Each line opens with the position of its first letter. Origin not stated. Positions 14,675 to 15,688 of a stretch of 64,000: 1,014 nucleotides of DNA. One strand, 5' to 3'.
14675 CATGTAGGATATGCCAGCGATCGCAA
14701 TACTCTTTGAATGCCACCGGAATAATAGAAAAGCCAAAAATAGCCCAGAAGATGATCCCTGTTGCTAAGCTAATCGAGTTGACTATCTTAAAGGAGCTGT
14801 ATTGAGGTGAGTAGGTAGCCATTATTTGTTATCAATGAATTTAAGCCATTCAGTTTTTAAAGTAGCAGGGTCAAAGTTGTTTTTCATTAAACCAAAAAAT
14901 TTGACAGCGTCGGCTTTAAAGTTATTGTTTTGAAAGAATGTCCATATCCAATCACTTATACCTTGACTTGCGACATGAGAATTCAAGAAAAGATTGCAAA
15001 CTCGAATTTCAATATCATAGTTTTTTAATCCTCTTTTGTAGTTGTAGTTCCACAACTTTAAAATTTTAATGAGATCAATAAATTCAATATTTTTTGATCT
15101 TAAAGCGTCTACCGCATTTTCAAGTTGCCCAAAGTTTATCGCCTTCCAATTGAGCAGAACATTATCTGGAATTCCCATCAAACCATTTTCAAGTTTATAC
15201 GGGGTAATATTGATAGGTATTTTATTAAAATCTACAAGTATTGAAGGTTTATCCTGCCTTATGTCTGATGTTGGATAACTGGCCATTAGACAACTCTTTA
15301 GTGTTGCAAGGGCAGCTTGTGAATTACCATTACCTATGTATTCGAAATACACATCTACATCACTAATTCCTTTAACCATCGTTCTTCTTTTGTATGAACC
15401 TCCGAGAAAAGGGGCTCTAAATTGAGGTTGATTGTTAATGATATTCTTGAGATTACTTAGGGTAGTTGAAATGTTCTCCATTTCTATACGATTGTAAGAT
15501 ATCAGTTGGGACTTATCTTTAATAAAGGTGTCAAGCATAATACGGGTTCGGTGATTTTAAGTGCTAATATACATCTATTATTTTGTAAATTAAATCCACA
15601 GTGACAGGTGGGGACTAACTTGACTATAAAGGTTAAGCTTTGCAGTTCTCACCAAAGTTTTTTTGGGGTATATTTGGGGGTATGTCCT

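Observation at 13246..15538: CBASS-like operon with two CD-NTase-like enzymes flanking a 4-TM effector; one has Asp-to-Asn at the third catalytic site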

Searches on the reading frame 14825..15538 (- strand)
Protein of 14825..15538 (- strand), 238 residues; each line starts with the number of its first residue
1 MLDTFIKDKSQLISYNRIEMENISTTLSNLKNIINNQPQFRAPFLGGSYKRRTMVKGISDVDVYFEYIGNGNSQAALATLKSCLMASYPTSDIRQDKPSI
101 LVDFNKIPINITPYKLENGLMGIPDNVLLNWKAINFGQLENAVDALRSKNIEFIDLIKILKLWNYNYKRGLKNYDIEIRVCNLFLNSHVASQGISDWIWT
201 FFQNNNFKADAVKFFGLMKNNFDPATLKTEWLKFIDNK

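Call 3: search_protein_families(library=pfam, proteins=[window:14825-15538:-], max_evalue=1)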
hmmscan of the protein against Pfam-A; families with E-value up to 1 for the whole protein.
window:14825-15538:- (238 aa): 2 families
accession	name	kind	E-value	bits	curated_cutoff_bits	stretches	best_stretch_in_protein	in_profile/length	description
PF18144.7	SMODS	-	1.2e-14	55.3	26.5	1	13-133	14-150/164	Second Messenger Oligonucleotide or Dinucleotide Synthetase domain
PF25712.1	crAss_CARGO2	-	0.12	11.7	27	1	2-85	140-224/544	Crassvirus Cargo protein 2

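Call 4: search_protein_families(library=padloc, proteins=[window:14825-15538:-], max_evalue=1)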
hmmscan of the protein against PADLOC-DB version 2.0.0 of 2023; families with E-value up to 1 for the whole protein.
window:14825-15538:- (238 aa): 21 families
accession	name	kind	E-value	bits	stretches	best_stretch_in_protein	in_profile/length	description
PDLC00769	Cyclase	-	2.9e-20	70.8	1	4-207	5-216/261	oligonucleotide-cyclase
PDLC00823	Cyclase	-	2.6e-17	61.4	1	18-205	21-213/285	oligonucleotide-cyclase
PDLC00809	Cyclase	-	5.4e-15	53.8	1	3-173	6-193/295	oligonucleotide-cyclase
PDLC00820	Cyclase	-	1.1e-13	49.1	1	18-216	19-230/324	oligonucleotide-cyclase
PDLC00814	Cyclase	-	3.8e-13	47.4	1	43-188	51-208/295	oligonucleotide-cyclase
PDLC00786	Cyclase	-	4.9e-13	47.1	1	38-196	44-216/293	oligonucleotide-cyclase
PDLC00796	Cyclase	-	6.2e-13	46.9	1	39-188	43-205/432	oligonucleotide-cyclase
PDLC00803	Cyclase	-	3.9e-12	44.4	1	17-204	20-203/253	oligonucleotide-cyclase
PDLC00776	Cyclase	-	3.7e-11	40.9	1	16-184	19-196/287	oligonucleotide-cyclase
PDLC00792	Cyclase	-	6.8e-11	40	1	42-194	47-212/236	oligonucleotide-cyclase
PDLC00790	Cyclase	-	9.3e-11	39.6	1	10-203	43-245/310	oligonucleotide-cyclase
PDLC00822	Cyclase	-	3.6e-07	27.8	2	20-111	24-122/375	oligonucleotide-cyclase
PDLC00805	Cyclase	-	9.4e-07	26.6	1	19-203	42-244/314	oligonucleotide-cyclase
PDLC00773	Cyclase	-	1.1e-06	26.5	1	29-170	30-186/334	oligonucleotide-cyclase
PDLC00818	Cyclase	-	1.2e-06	26.4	2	115-200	141-226/322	oligonucleotide-cyclase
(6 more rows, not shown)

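Call 5: search_protein_families(library=ncbifam, proteins=[window:14825-15538:-], max_evalue=1)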
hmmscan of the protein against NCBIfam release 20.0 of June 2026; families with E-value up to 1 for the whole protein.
window:14825-15538:- (238 aa): 4 families
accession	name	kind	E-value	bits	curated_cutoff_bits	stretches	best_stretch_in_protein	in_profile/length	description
NF041117.1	CBASS_cyclase_b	equivalog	1.6e-22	80.4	200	1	7-204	3-209/275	CBASS oligonucleotide cyclase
NF041116.1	CBASS_cyclase_a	equivalog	8.8e-06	25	200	1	2-108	4-124/317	CBASS oligonucleotide cyclase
TIGR03671.1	cca_archaeal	equivalog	0.017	14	281.3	1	26-67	26-67/410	CCA tRNA nucleotidyltransferase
TIGR01339.1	phycocy_beta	equivalog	0.21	11.5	279.3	1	14-69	39-93/171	C-phycocyanin subunit beta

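Call 8: find_homologous_proteins(query=window:14825-15538:-, max_evalue=0.001)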
Query window:14825-15538:- (238 aa): 124 proteins with E <= 0.001 among 357 candidates; the best 120 are listed.
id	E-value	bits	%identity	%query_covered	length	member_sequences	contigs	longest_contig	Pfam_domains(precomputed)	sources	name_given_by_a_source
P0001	2.2e-155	533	100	100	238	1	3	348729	PF18144.8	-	-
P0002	9.9e-108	377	72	100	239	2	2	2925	PF18144.8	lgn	-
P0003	6.8e-107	374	70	100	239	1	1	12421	PF18144.8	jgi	jgi:hypothetical protein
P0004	9.0e-107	374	72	100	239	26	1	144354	PF18144.8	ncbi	-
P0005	3.6e-106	372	69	100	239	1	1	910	PF18144.8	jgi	jgi:hypothetical protein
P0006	3.4e-103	362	68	99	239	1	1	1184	PF18144.8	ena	-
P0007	1.7e-102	360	70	100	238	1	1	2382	PF18144.8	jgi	jgi:hypothetical protein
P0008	4.6e-100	352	68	100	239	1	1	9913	PF18144.8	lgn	-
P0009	8.1e-100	351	67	100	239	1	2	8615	PF18144.8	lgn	-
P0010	8.6e-100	351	67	100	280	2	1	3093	PF18144.8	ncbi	-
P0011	1.8e-99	350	67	100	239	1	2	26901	PF18144.8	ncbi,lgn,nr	ncbi:MAG: hypothetical protein M3Q58_11600 [Bacteroidota bacterium]|nr:hypothetical protein [Bactero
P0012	3.3e-99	349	67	100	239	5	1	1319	PF18144.8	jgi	jgi:hypothetical protein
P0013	3.4e-99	349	66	100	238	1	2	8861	PF18144.8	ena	-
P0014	8.6e-99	348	67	100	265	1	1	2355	PF18144.8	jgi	-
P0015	5.6e-98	345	65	100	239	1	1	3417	PF18144.8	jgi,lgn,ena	-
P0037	4.0e-93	329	64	100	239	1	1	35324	PF18144.8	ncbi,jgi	ncbi:MAG: hypothetical protein WC223_10570 [Bacteroidales bacterium]|jgi:hypothetical protein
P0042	2.7e-92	327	63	100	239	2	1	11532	PF18144.8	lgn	-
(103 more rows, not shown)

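Call 11: find_related_loci(query=A1, collection=genome_contigs, flank=6000)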
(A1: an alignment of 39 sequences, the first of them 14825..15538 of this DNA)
Query A1 (238 aa) in genome_contigs; peptide patterns used: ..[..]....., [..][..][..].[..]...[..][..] (x = any residue, [..] = any of these).
127 stretches matched a pattern; 13 encode a relative of the query (tblastn E <= 1e-3); 13 distinct loci.
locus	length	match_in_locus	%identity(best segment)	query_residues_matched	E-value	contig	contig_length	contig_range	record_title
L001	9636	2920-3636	73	1-238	3e-109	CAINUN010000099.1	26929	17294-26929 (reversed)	MAG: uncultured Bacteroidetes bacterium isolate Umea1_bin-0169 genome assembly, contig: bin-0169:099/106, whole genome s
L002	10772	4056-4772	67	1-238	1e-105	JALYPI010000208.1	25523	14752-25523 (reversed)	MAG: Bacteroidota bacterium isolate MDV bin33 SD1454-56_k127_1537816, whole genome shotgun sequence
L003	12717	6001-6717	64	1-238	5e-99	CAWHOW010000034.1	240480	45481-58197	MAG: uncultured Bacteroidetes bacterium isolate MFD04780.bin.1.106 genome assembly, contig: contig_24190, whole genome s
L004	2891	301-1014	58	1-237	2e-94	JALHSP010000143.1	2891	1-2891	MAG: Bacteroidales bacterium isolate PFL1 seq_3742788, whole genome shotgun sequence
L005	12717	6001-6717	72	1-238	2e-108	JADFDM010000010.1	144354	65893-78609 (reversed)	MAG: Sphingobacteriales bacterium isolate QR_Bin.20 NODE_10_length_144354_cov_29.0636, whole genome shotgun sequence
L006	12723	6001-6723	59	1-238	6e-89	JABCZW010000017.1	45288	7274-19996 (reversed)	MAG: Bacteroidetes bacterium isolate BWOrgControl_Nextera83_MAG4 3300020621.a:Ga0206875_1024, whole genome shotgun seque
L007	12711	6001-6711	57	1-238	5e-89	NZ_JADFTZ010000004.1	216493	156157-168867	Flavobacterium proteolyticum strain 1Y8A NODE_4_length_216493_cov_70.232781, whole genome shotgun sequence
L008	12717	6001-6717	57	1-238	2e-86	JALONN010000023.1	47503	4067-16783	MAG: Raineya sp. isolate Prado078 scaffold_1214, whole genome shotgun sequence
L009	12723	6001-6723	57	1-237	1e-86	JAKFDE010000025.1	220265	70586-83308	MAG: Bacteroidia bacterium isolate LC039 contig-124_31, whole genome shotgun sequence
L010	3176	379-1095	53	1-238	5e-84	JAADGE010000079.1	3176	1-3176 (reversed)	MAG: Chlorobiota bacterium isolate M_MetaBat.100 contig-127_50444, whole genome shotgun sequence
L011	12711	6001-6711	54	1-238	5e-81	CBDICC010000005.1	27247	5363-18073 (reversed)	MAG: Cytophagales bacterium isolate c4877545-8144-4e01-aa96-86fd480a1874 genome assembly, contig: contig_5, whole genome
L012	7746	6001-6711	50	2-238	2e-75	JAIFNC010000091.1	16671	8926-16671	MAG: Bacteroidetes bacterium isolate bin_69 scaffold_4406, whole genome shotgun sequence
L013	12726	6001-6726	50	1-238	1e-74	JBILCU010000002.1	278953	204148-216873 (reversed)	MAG: Bacteroidia bacterium isolate ME2016-06-30_3300036399_group7_bin206 Rohwer_bin408_scaffold_12_c1, whole genome shot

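Call 15: search_protein_families(library=pfam, proteins=[L006:6728-7246:+, L010:1095-1556:+, L007:6723-7199:+, L013:6729-7274:+, L008:7580-8662:+, L012:3841-4704:+, L012:5129-5989:+, L012:6726-7541:+, L006:7262-8038:+, L008:5602-6000:+], max_evalue=0.01)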
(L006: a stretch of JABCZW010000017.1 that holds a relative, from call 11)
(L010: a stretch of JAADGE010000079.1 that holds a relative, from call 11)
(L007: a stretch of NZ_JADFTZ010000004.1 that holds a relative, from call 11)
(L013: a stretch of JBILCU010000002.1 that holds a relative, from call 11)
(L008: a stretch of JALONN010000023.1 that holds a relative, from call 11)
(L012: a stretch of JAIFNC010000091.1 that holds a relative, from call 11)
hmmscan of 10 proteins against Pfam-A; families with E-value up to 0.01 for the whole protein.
L006:6728-7246:+ (173 aa): 2 families
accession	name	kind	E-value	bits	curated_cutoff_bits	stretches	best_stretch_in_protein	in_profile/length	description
PF18186.6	SLATT_4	-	1.5e-16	61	27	1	8-168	5-162/165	SMODS and SLOG-associating 2TM effector domain family 4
PF10368.14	YkyA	-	0.0077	16.4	28.8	0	85-159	109-183/186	Putative cell-wall binding lipoprotein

L010:1095-1556:+ (154 aa): 2 families
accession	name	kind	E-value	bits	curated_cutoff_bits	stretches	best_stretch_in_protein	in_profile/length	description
PF18169.6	SLATT_6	-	1e-07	32.2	27.1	1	6-128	10-126/176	SMODS and SLOG-associating 2TM effector domain 6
PF18186.6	SLATT_4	-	0.00022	21.4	27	1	4-149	3-160/165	SMODS and SLOG-associating 2TM effector domain family 4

L007:6723-7199:+ (159 aa): 0 families

L013:6729-7274:+ (182 aa): 1 family
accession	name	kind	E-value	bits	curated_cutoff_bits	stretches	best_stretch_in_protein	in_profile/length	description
PF18186.6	SLATT_4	-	6.1e-05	23.2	27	1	16-169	11-154/165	SMODS and SLOG-associating 2TM effector domain family 4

L008:7580-8662:+ (361 aa): 3 families
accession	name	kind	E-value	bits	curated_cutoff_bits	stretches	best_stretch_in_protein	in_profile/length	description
PF00069.31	Pkinase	-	1.5e-24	87.3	31.7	1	63-305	37-258/263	Protein kinase domain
PF07714.23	PK_Tyr_Ser-Thr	-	6.7e-15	55.5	23.1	1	65-308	41-258/258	Protein tyrosine and serine/threonine kinase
PF03556.21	Cullin_binding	-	0.004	18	27.9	1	289-354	49-118/118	Cullin binding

L012:3841-4704:+ (288 aa): 1 family
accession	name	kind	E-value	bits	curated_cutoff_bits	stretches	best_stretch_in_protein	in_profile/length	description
PF03787.20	RAMPs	-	1.8e-13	51.8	22.1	1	12-282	2-188/189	RAMP superfamily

L012:5129-5989:+ (287 aa): 1 family
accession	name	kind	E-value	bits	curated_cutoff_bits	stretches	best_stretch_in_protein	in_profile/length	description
PF03787.20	RAMPs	-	1.1e-15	59.1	22.1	1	78-287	1-189/189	RAMP superfamily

L012:6726-7541:+ (272 aa): 1 family
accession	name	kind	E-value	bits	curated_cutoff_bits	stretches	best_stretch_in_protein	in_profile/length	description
PF10040.14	CRISPR_Cas6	-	4.1e-13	50.3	25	1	152-268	1-89/89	CRISPR-associated endoribonuclease Cas6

L006:7262-8038:+ (259 aa): 4 families
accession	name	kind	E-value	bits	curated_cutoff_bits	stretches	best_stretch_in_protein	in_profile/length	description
PF18144.7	SMODS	-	4.1e-25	89.3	26.5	1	1-157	1-164/164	Second Messenger Oligonucleotide or Dinucleotide Synthetase domain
PF01909.29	NTP_transf_2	-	1.7e-06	28.8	21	1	46-94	17-47/93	Nucleotidyltransferase domain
PF18765.7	Polbeta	-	1.3e-05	25.7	26.9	1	41-90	11-56/93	Polymerase beta, Nucleotidyltransferase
PF22600.2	MTPAP-like_central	-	0.0082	16.7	27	0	19-92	20-86/139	Poly(A) RNA polymerase, mitochondrial-like, central palm domain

L008:5602-6000:+ (133 aa): 1 family
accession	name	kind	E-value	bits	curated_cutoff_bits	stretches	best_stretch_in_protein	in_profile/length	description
PF20815.3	GIY_YIG_2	-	0.0016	18.9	22.4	0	34-67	16-54/153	GIY-YIG catalytic domain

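Call 25: search_solved_structures(query=A1, max_evalue=0.01, show_alignments=3)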
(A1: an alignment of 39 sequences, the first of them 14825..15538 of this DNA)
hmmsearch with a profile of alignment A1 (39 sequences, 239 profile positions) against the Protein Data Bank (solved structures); distinct sequences matched with E-value up to 0.01: 8.
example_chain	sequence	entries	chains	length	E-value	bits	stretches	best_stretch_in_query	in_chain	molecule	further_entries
6p8u_A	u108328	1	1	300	1.3e-13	54.4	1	13-171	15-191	Nucleotidyltransferase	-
6p82_A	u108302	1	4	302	1.4e-13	54.4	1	13-171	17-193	Nucleotidyltransferase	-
6p8j_C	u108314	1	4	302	1.2e-11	48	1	13-171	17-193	Nucleotidyltransferase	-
9sa4_A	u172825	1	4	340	3.1e-11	46.7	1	24-189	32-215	CD-NTase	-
9sa5_A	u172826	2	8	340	1.1e-10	44.9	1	24-189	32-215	CD-NTase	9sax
6p80_A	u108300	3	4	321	6.3e-05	26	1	9-204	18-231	E. coli MS115-1 NucC | E. coli MS115-1 CdnC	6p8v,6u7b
9ntn_G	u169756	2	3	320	0.0016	21.4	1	23-205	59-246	CdnD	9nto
7ljm_A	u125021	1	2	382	0.003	20.5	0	112-203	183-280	CD-NTase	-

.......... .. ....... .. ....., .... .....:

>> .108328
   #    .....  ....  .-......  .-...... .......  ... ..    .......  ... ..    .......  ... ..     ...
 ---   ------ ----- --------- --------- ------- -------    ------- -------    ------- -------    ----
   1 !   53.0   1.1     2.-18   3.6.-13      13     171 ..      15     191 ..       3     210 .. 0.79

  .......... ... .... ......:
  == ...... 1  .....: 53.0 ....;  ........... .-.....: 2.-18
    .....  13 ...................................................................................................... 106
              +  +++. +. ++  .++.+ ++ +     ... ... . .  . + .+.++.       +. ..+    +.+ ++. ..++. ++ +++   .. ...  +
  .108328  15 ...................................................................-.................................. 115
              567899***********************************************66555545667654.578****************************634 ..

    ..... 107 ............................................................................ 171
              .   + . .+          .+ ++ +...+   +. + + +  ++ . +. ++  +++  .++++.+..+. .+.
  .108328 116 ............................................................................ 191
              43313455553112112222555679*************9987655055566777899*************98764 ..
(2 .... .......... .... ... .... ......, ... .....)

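Call 29: find_related_loci(query=A1, collection=metagenome_contigs, flank=5000)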
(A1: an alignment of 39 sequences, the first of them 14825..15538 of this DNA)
Query A1 (238 aa) in metagenome_contigs; peptide patterns used: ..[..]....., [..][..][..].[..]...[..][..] (x = any residue, [..] = any of these).
220 stretches matched a pattern; 25 encode a relative of the query (tblastn E <= 1e-3); 25 distinct loci.
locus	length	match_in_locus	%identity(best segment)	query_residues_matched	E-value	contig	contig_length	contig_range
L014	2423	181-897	73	1-238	8e-121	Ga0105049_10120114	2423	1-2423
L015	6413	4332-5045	67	1-238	2e-107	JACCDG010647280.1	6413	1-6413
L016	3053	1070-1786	65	1-238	4e-106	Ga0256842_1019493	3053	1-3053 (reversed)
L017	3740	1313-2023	65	1-236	1e-103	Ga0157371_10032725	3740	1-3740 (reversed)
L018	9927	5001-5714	65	1-238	4e-102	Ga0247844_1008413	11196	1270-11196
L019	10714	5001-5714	65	1-238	4e-102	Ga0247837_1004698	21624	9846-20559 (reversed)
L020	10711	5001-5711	66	1-238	1e-100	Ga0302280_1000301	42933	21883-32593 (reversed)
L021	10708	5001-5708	67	1-235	2e-99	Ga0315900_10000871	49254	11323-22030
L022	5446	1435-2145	64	1-236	4e-99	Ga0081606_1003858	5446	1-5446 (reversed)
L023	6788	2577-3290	64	1-238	1e-97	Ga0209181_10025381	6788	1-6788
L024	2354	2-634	68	29-238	4e-99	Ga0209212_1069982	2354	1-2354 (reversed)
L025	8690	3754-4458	61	1-237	4e-95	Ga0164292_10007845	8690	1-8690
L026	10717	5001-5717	63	1-238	4e-94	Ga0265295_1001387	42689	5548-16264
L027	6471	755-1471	62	1-238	3e-93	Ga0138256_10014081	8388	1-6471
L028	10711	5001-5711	60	1-238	4e-89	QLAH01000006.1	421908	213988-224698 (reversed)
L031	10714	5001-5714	53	1-238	4e-77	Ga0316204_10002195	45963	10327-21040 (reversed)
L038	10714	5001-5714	63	1-238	1e-87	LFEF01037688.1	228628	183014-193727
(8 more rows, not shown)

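Call 31: predict_structure(alignment_id=A1)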
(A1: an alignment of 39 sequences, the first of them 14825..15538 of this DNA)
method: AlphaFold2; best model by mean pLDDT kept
length: 238 residues; sequences in the alignment: 39
mean_pLDDT: 91.2   pTM: 0.87
mean pLDDT of the five models: 91.2, 91.0, 90.8, 90.6, 90.4
residues with pLDDT >= 90: 165; 70-90: 67; 50-70: 6; < 50: 0
segments of 3 or more residues with pLDDT < 50: none
pLDDT, mean of each block of 10 residues (from residue 1): 97 92 83 77 90 93 92 92 88 85 80 90 91 89 95 97 97 96 88 93 97 95 96 96
secondary structure, 60 per line:
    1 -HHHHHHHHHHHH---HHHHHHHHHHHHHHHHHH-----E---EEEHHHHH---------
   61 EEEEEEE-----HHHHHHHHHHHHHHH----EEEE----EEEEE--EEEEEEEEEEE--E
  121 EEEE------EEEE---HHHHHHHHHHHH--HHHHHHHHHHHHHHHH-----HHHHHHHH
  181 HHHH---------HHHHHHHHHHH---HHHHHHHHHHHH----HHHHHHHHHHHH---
elements in order: H2-13 H17-34 E44-46 H47-51 E61-67 H73-87 E92-95 E100-104 E107-117 E120-124 E131-134 H138-149 H152-167 H173-184 H194-204 H208-219 H224-235

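Call 40: fold_search(model_id=the predicted structure, library=pdb)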
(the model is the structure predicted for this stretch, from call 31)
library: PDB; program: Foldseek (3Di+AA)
matches with E <= 10: 652; with E <= 0.001: 295
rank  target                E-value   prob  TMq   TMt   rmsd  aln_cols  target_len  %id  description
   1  6p8u_A                3.2e-10  1.00  0.71  0.58   8.8       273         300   19  Structure of P. aeruginosa ATCC27853 CdnD:HORMA2:Peptide 1 complex (released 2019-12-25)
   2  6p8v_G                4.0e-10  1.00  0.79  0.61   4.5       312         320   12  Structure of E. coli MS115-1 HORMA:CdnC:Trip13 complex (released 2019-12-25)
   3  6p82_A                1.2e-09  1.00  0.71  0.58   8.5       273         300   18  Structure of P. aeruginosa ATCC27853 CdnD, Apo form 1 (released 2019-12-25)
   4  6p82_B                1.3e-09  1.00  0.72  0.58   8.4       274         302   18  Structure of P. aeruginosa ATCC27853 CdnD, Apo form 1 (released 2019-12-25)
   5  6p8j_A                1.5e-09  1.00  0.70  0.57   8.6       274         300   17  Structure of P. aeruginosa ATCC27853 CdnD D62N/D64N mutant bound to ATP (released 2019-12-25)
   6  6p80                  2.2e-09  1.00  0.77  0.59   4.6       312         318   13  Structure of E. coli MS115-1 CdnC + ATP (released 2019-12-25)
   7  6p82_D                2.9e-09  1.00  0.72  0.58   8.3       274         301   18  Structure of P. aeruginosa ATCC27853 CdnD, Apo form 1 (released 2019-12-25)
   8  6u7b_A                5.2e-09  1.00  0.74  0.58   3.8       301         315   13  Structure of E. coli MS115-1 CdnC:HORMA-deltaN complex (released 2019-12-25)
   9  7ljo                  3.2e-08  1.00  0.81  0.67   3.7       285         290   13  Structure of the Bacteroides fragilis CD-NTase CdnB in complex with ADP (released 2021-06-02)
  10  7d4u                  6.1e-08  1.00  0.76  0.55   3.8       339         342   12  ATP complex with double mutant cyclic trinucleotide synthase CdnD (released 2021-03-17)
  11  7to3_C                7.1e-08  1.00  0.76  0.53   3.9       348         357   11  Structure of Enterobacter cloacae Cap2-CdnD02 2:2 complex (released 2023-01-11)
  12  7d4o_A                7.1e-08  1.00  0.73  0.53   5.5       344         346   12  cyclic trinucleotide synthase CdnD in complex with ATP and ADP (released 2021-03-17)
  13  7d4o_B                1.1e-07  1.00  0.74  0.53   5.7       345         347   12  cyclic trinucleotide synthase CdnD in complex with ATP and ADP (released 2021-03-17)
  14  7d4s                  1.5e-07  1.00  0.77  0.56   3.7       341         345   12  apo-form cyclic trinucleotide synthase CdnD (released 2021-03-17)
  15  7d4j                  1.5e-07  1.00  0.72  0.53   4.4       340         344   11  ddATP complex of cyclic trinucleotide synthase CdnD (released 2021-03-17)
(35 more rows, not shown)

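Call 41: search_protein_representatives(alignment_id=A1)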
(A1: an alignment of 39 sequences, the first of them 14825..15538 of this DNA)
Query: 39 sequences, 239 profile positions. Proteins with E-value up to 0.001 (for the whole library): 1130; up to 1e-10: 259; up to 1e-30: 17. The best 150 are listed.
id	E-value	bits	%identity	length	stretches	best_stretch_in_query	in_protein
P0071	2.0e-101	355.1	-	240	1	2-238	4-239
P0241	7.1e-87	307.4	-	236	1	1-239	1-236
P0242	2.2e-81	289.4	-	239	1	1-239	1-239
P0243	3.1e-80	285.7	-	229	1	13-239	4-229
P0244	7.3e-76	271.4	-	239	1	1-239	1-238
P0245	9.5e-76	271.0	-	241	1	1-238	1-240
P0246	2.3e-75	269.7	-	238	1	1-239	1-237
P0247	1.7e-73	263.6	-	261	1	1-239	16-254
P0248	1.6e-69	250.6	-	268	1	2-239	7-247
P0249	3.1e-62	226.8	-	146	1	38-163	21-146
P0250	3.6e-62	226.5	-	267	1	2-239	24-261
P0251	1.7e-60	221.1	-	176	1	54-226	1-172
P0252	2.1e-60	220.7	-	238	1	1-239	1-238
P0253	8.9e-50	186.0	-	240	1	2-239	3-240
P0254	6.7e-49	183.1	-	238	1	13-225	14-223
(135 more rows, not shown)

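Call 54: find_homologous_proteins(query=P0250, max_evalue=1e-10)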
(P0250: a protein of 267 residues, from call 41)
Query P0250 (267 aa): 2 proteins with E <= 1e-10 among 339 candidates.
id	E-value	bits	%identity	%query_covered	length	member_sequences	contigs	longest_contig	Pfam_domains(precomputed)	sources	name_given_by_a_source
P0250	1.3e-177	607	100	100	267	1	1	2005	PF18144.8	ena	-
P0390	4.5e-124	431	71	100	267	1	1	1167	PF18144.8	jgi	jgi:hypothetical protein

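Call 56: find_encoding_contigs(protein=P0250, flank=3000, max_places=2)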
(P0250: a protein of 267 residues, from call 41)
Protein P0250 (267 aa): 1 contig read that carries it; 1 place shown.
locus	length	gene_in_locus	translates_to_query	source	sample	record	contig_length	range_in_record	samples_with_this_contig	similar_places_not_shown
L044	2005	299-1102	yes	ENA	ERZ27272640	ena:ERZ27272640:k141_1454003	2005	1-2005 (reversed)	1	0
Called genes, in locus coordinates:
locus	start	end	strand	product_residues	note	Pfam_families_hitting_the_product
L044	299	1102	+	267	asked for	PF18144:SMODS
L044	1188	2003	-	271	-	?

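Call 57: find_encoding_contigs(protein=P0254, flank=3000, max_places=2)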
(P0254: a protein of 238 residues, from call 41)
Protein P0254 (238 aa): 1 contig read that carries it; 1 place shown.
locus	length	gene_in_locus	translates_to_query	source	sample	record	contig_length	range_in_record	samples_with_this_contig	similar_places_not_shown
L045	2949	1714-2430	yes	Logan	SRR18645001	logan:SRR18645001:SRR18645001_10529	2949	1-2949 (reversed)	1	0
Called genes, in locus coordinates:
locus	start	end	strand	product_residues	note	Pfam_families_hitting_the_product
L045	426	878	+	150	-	-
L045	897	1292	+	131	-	-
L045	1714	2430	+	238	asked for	PF18144:SMODS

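Call 58: find_encoding_contigs(protein=P0037, flank=3500, max_places=1)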
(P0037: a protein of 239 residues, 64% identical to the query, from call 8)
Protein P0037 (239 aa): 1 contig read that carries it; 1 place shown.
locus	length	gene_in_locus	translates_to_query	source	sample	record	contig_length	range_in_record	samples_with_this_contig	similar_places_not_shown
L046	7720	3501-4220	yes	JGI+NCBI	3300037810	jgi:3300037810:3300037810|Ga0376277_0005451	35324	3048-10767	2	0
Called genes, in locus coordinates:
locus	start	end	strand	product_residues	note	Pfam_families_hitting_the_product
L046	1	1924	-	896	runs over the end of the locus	-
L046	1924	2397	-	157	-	-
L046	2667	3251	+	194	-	PF19865:DUF6338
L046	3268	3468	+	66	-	-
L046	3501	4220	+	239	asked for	PF18144:SMODS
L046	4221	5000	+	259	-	-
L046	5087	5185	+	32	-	-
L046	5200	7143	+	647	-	PF02384:N6_Mtase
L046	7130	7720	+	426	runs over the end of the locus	PF01420:Methylase_S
